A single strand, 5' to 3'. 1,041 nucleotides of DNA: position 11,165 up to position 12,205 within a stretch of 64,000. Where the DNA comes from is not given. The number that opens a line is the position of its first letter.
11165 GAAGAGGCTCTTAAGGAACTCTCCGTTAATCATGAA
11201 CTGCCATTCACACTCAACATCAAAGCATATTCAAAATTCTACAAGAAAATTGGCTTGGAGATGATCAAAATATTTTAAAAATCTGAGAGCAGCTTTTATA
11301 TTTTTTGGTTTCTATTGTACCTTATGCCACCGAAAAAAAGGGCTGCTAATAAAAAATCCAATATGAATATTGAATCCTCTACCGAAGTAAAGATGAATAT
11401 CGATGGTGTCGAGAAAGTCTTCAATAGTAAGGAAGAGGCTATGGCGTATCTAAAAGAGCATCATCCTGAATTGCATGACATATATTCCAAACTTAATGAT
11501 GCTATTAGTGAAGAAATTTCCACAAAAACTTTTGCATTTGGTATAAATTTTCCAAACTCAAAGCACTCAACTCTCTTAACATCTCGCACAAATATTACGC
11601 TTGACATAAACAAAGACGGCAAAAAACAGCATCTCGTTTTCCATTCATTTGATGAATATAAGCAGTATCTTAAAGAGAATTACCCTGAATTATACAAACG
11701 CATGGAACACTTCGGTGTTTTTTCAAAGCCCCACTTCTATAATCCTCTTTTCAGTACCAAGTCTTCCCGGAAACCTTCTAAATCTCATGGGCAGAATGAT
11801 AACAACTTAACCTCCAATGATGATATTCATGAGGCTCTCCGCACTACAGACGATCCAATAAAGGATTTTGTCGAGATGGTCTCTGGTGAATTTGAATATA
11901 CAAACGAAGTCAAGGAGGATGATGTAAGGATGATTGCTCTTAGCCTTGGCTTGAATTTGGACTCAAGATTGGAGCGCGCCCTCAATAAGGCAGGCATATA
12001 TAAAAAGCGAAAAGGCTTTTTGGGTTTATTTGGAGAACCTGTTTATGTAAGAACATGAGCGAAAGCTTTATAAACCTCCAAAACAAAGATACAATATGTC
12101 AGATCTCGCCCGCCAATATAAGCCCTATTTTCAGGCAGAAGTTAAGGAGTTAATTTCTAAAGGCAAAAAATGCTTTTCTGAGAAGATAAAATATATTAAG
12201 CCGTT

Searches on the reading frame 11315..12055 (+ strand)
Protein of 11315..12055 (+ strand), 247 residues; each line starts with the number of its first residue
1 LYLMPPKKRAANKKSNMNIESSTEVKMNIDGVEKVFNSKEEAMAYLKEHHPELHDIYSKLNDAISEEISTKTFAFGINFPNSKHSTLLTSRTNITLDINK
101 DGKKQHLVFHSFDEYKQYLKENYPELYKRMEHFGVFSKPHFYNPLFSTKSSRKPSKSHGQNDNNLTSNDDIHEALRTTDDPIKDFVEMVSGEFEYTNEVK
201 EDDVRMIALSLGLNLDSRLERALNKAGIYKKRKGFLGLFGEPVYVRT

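Call 17: search_protein_families(library=pfam, proteins=[window:11315-12055:+], max_evalue=0.001)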
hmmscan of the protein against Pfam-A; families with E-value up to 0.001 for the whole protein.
window:11315-12055:+ (247 aa): 1 family
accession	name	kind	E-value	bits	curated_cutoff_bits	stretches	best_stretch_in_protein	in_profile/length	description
PF05823.17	Gp-FAR-1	-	8.1e-06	26.8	29.2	0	22-68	23-68/149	Nematode fatty acid retinoid binding protein (Gp-FAR-1)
